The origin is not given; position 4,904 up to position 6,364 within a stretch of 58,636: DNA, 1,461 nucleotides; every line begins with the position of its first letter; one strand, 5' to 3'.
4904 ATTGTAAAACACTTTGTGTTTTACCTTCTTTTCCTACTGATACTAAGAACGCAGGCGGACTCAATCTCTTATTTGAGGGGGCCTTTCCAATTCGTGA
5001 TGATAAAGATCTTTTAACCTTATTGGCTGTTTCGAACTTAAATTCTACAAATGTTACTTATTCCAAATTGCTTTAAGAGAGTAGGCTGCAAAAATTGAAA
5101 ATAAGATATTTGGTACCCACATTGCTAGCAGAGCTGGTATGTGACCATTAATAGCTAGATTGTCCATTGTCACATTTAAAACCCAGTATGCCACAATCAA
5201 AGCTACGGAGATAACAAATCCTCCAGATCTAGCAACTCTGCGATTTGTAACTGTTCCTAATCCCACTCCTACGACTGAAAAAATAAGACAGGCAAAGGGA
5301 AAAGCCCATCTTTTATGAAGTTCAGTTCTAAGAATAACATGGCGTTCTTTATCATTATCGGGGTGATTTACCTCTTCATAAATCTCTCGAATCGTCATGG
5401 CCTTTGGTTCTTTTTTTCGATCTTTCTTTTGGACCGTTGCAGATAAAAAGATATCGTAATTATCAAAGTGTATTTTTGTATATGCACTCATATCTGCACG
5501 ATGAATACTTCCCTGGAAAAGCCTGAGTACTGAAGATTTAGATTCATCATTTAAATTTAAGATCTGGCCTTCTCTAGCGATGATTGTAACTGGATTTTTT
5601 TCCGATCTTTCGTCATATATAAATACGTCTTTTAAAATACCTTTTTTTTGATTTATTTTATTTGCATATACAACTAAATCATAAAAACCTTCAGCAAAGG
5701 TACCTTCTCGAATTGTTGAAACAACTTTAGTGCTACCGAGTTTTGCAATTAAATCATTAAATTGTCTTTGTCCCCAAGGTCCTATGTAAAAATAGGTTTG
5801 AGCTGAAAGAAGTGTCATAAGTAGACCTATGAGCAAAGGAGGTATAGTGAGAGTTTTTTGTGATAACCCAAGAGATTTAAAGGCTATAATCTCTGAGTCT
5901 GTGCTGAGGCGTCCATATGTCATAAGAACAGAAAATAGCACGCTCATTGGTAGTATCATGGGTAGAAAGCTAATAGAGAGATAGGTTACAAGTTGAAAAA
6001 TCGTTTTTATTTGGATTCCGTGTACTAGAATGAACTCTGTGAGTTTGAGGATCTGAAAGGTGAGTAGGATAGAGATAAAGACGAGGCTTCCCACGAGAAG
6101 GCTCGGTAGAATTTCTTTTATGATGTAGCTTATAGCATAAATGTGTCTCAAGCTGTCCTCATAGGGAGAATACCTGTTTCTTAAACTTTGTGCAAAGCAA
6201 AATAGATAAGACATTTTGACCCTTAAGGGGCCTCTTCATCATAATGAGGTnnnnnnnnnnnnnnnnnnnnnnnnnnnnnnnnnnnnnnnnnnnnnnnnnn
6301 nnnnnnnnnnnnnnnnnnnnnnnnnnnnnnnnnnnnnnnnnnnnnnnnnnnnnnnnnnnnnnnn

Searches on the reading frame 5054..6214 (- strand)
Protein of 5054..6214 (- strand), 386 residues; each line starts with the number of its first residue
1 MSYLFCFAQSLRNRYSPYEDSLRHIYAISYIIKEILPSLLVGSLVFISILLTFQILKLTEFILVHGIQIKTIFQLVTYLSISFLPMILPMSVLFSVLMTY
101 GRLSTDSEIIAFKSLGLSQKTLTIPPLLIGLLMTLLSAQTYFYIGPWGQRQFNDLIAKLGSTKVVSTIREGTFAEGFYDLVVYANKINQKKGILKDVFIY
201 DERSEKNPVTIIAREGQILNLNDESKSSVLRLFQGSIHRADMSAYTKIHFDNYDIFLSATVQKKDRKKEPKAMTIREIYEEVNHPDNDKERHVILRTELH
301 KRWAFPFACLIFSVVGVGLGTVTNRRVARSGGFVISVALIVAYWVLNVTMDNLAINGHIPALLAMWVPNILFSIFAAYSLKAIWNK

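Call 42: search_protein_families(library=pfam, proteins=[window:5054-6214:-], max_evalue=0.001)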
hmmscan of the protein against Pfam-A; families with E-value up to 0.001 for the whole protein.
window:5054-6214:- (386 aa): 1 family
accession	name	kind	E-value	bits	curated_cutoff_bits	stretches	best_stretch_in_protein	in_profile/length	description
PF03739.19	LptF_LptG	-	3.6e-89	299.7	27.9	1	30-380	2-351/353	Lipopolysaccharide export system permease LptF/LptG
